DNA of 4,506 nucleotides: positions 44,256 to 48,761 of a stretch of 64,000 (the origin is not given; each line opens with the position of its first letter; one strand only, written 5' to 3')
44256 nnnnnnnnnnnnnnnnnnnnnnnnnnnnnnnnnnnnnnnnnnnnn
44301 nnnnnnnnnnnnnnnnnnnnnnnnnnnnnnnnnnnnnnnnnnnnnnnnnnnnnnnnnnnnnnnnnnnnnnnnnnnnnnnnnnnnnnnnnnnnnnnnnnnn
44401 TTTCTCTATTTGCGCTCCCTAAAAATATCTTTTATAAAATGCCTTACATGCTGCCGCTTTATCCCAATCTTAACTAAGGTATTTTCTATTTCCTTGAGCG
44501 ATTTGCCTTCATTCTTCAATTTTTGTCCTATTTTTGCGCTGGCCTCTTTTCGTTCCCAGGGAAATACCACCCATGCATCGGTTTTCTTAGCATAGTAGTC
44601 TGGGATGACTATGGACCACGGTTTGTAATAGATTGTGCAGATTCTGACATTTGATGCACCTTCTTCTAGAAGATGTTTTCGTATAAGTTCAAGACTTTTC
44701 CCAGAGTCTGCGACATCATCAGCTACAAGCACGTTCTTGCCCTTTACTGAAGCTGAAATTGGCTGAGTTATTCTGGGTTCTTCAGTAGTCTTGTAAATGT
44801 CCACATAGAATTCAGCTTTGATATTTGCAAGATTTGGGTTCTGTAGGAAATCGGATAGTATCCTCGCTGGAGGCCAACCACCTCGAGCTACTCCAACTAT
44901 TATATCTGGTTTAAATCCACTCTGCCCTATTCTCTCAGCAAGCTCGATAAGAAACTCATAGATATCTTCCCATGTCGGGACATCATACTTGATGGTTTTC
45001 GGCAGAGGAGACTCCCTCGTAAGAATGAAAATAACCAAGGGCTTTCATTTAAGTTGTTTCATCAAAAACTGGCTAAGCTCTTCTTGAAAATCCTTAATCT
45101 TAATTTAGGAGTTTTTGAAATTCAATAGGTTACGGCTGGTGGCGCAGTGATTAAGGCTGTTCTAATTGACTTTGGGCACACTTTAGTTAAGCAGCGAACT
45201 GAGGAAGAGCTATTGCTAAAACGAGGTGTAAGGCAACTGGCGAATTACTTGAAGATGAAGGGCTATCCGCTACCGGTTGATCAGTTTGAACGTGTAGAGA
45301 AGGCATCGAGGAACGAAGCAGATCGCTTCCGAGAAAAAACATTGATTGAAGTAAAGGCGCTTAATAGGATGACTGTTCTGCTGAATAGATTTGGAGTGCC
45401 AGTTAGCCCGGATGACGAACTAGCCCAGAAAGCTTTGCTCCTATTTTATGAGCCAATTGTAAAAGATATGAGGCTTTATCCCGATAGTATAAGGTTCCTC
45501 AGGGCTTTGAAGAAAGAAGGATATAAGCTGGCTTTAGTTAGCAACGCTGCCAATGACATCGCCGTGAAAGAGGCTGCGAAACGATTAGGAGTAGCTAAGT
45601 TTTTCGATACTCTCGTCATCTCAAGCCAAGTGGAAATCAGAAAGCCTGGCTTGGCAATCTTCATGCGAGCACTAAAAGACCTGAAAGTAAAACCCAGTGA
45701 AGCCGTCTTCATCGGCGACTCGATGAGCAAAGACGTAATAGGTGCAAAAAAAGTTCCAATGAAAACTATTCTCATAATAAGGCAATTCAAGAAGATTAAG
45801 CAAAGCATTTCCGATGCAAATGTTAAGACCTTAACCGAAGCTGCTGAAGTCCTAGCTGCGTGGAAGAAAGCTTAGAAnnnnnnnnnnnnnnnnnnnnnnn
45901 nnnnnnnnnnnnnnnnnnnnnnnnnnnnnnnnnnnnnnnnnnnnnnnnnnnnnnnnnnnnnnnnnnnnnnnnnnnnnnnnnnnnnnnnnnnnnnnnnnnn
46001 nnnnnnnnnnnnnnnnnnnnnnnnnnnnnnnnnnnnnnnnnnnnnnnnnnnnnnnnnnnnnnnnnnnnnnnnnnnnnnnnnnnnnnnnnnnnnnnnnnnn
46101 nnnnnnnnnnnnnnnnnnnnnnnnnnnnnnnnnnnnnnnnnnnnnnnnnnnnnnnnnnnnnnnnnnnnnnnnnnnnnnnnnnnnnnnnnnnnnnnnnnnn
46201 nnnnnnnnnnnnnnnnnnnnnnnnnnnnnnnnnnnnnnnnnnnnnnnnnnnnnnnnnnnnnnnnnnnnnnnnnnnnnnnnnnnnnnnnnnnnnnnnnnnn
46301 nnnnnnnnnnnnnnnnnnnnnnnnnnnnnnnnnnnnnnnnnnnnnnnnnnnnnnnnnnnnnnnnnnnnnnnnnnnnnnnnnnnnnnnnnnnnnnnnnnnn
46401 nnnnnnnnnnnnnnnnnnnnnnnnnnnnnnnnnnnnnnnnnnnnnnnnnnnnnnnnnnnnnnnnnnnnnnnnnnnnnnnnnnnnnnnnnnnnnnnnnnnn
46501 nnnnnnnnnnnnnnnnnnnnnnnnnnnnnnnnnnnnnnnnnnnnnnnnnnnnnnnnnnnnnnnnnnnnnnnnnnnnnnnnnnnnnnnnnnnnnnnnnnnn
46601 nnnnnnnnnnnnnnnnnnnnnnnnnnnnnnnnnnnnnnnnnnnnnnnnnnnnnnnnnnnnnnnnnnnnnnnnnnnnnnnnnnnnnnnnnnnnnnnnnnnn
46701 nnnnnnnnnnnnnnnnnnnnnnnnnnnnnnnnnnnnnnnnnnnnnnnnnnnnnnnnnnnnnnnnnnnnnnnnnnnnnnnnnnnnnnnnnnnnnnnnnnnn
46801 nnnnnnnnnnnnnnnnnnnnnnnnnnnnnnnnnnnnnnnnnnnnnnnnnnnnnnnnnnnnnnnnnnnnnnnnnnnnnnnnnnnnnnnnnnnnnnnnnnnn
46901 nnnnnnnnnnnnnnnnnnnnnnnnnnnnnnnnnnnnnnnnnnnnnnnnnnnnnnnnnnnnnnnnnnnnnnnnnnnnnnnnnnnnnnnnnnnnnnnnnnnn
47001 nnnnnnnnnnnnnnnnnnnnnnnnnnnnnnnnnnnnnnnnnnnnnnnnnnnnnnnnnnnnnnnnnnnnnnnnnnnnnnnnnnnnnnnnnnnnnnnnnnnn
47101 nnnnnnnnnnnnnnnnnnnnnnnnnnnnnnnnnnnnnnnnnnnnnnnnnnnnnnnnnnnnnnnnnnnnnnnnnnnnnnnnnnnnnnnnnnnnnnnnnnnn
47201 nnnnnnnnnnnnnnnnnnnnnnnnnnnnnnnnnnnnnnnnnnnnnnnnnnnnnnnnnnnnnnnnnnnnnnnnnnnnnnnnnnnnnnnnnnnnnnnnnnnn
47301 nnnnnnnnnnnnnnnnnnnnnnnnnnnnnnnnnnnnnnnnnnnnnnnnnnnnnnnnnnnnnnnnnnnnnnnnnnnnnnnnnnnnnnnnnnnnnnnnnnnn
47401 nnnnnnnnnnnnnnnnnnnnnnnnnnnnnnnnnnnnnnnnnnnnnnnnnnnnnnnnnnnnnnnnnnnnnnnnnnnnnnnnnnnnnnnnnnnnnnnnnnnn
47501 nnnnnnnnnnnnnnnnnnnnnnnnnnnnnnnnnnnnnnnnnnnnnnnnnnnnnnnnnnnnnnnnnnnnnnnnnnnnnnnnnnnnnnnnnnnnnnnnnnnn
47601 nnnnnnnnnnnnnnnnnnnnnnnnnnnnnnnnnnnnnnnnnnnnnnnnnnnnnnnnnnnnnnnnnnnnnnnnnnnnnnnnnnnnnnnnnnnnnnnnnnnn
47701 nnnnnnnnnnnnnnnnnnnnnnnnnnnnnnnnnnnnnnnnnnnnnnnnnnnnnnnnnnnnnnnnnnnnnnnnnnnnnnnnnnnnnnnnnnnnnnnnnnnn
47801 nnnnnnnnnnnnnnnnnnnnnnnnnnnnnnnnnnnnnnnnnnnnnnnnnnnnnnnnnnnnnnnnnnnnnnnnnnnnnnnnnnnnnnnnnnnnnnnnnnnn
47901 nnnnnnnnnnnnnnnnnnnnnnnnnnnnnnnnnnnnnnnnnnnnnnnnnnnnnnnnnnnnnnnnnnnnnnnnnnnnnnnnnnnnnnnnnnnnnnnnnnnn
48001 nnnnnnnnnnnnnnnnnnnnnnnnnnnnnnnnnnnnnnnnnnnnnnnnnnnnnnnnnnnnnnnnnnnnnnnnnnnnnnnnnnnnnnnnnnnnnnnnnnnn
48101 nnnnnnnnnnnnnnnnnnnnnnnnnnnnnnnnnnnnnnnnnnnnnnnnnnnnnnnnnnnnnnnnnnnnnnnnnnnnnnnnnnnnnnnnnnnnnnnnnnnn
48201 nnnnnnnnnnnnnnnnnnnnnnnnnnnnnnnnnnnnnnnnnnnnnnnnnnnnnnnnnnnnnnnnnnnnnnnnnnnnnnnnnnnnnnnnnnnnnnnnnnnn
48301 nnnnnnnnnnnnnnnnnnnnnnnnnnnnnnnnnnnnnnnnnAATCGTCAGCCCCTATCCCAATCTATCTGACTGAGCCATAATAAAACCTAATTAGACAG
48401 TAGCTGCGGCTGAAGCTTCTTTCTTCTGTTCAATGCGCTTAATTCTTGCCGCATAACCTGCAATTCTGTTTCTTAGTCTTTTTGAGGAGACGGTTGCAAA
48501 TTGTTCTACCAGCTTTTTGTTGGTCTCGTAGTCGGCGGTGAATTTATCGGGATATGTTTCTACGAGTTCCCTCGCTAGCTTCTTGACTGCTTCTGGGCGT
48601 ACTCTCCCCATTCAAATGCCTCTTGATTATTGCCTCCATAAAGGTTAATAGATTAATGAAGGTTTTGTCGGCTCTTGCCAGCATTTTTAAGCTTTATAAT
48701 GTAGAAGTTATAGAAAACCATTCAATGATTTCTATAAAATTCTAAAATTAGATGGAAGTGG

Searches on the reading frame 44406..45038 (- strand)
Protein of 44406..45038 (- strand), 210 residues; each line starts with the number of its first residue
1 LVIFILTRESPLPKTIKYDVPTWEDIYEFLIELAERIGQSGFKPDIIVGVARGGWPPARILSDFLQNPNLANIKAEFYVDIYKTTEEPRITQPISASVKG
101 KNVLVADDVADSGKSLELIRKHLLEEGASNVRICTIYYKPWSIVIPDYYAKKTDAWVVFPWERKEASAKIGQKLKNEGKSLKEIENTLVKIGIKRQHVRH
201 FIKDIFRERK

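Call 3: search_protein_families(library=pfam, proteins=[window:44406-45038:-], max_evalue=1)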
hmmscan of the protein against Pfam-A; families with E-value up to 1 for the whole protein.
window:44406-45038:- (210 aa): 2 families
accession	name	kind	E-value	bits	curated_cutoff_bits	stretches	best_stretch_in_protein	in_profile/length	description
PF00156.33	Pribosyltran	-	4.5e-23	81.7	26.3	1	25-162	4-152/158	Phosphoribosyl transferase domain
PF14681.12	UPRTase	-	0.035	14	27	1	46-135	69-155/206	Uracil phosphoribosyltransferase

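Call 75: search_protein_families(library=ncbifam, proteins=[window:44406-45038:-], max_evalue=0.0001)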
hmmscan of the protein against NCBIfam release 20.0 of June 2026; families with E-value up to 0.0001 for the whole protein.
window:44406-45038:- (210 aa): 6 families
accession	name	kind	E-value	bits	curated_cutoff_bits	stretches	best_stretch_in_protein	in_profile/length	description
NF006613.0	PRK09177.1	equivalog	4.2e-14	52.4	138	1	22-164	13-147/159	xanthine phosphoribosyltransferase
TIGR01203.1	HGPRTase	equivalog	2.1e-12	47.1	150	1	27-140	9-125/167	hypoxanthine phosphoribosyltransferase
NF002620.0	PRK02277.1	subfamily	3.5e-08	33.4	115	1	33-138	76-179/201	orotate phosphoribosyltransferase-like protein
NF006605.0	PRK09162.1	equivalog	5e-08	32.5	181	1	46-140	44-138/183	hypoxanthine-guanine phosphoribosyltransferase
TIGR00336.1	pyrE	equivalog_domain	2.1e-05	24.3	106.8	1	23-129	34-137/173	orotate phosphoribosyltransferase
TIGR01251.1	ribP_PPkin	subfamily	6.1e-05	22.1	113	1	90-136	200-246/309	ribose-phosphate diphosphokinase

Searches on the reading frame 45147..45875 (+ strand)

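Call 40: search_protein_families(library=pfam, proteins=[window:45147-45875:+], max_evalue=0.001)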
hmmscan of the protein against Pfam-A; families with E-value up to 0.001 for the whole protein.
window:45147-45875:+ (242 aa): 5 families
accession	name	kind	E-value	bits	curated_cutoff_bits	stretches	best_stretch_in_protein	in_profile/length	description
PF00702.32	Hydrolase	-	5.1e-22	79.6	26.4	1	2-202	1-189/191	haloacid dehalogenase-like hydrolase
PF13419.12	HAD_2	-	8.9e-22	78.5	23.8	1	99-209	68-177/178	Haloacid dehalogenase-like hydrolase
PF13242.12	Hydrolase_like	-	4.3e-10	39.8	22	1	164-210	2-48/75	HAD-hyrolase-like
PF12710.13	HAD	-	6.6e-07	30.4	27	1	5-194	1-183/189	haloacid dehalogenase-like hydrolase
PF13344.12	Hydrolase_6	-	0.00078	19.9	27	0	104-159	9-66/101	Haloacid dehalogenase-like hydrolase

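Call 75: search_protein_families(library=ncbifam, proteins=[window:45147-45875:+], max_evalue=0.0001)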
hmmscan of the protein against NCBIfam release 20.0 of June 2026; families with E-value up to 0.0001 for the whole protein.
window:45147-45875:+ (242 aa): 35 families (the best 25 are shown)
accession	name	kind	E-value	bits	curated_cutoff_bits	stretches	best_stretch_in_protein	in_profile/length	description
TIGR02253.1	CTE7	subfamily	5.9e-36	124.3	169.75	1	1-226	1-214/221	TIGR02253 family HAD-type hydrolase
NF053830.1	RUBPPhHalo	equivalog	3e-23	82.7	330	1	2-226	2-224/234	ribulose-1,5-bisphosphate 5-phosphatase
TIGR02252.1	DREG-2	subfamily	7.9e-22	78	155.2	1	108-209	104-203/203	HAD hydrolase, REG-2-like, family IA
TIGR02254.1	YjjG_YfnB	equivalog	6e-20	71.7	159.9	1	3-235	2-222/223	YjjG family noncanonical pyrimidine nucleotidase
TIGR01428.1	HAD_type_II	equivalog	3.5e-18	66.3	125.4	1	77-213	66-193/197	haloacid dehalogenase type II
NF009695.0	PRK13222.1-2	equivalog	1.2e-15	57.6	225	1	100-236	81-222/226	phosphoglycolate phosphatase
NF009804.0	PRK13288.1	equivalog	1.3e-15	57.5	218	1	109-212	82-183/215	pyrophosphatase PpaX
TIGR02247.1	HAD-1A3-hyp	subfamily_domain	2.3e-14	53.6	125.4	1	107-218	92-203/211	epoxide hydrolase N-terminal domain-like phosphatase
TIGR01662.1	HAD-SF-IIIA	subfamily_domain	9.7e-14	51.7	44.6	1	106-210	22-138/141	HAD-IIIA family hydrolase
NF052576.1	PymNtasePynAStpc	equivalog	2.7e-13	50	350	1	3-222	4-212/229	pyrimidine 5'-nucleotidase PynA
TIGR01509.1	HAD-SF-IA-v3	subfamily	1.9e-12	47.6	29.4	1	106-210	62-154/154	HAD-IA family hydrolase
TIGR01449.2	PGP_bact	equivalog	5.2e-12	45.7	180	1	95-231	70-208/213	phosphoglycolate phosphatase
TIGR01668.1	YqeG_hyp_ppase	hypoth_equivalog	9.6e-12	44.8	89.1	1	108-211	42-136/170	YqeG family HAD IIIA-type phosphatase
TIGR01990.1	bPGM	equivalog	2.1e-11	44.1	189.4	1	107-194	87-171/187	beta-phosphoglucomutase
TIGR02009.1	PGMB-YQAB-SF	subfamily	2.9e-11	43.9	153.35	1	89-193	68-170/186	beta-phosphoglucomutase family hydrolase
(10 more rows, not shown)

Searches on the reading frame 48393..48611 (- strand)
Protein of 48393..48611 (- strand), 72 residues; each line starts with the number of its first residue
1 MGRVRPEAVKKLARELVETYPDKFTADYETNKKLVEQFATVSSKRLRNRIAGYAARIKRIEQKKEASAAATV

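Call 3: search_protein_families(library=pfam, proteins=[window:48393-48611:-], max_evalue=1)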
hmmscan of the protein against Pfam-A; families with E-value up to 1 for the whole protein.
window:48393-48611:- (72 aa): 1 family
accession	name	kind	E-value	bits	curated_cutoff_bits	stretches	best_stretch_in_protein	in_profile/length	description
PF00833.23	Ribosomal_S17e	-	5e-20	72.1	22.8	1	1-65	1-66/122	Ribosomal S17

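Call 4: search_protein_families(library=ncbifam, proteins=[window:48393-48611:-], max_evalue=1)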
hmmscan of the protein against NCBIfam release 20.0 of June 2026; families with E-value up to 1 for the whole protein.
window:48393-48611:- (72 aa): 3 families
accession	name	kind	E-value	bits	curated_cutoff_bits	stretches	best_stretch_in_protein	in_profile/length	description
NF002242.0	PRK01151.1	equivalog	2.1e-28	97.7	72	1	1-65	1-65/67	30S ribosomal protein S17e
NF010725.0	PRK14127.1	equivalog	0.068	13.6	91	1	14-66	27-78/111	cell division regulator GpsB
NF010013.0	PRK13487.1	equivalog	0.076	12.4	223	1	6-62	138-194/201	chemoreceptor glutamine deamidase CheD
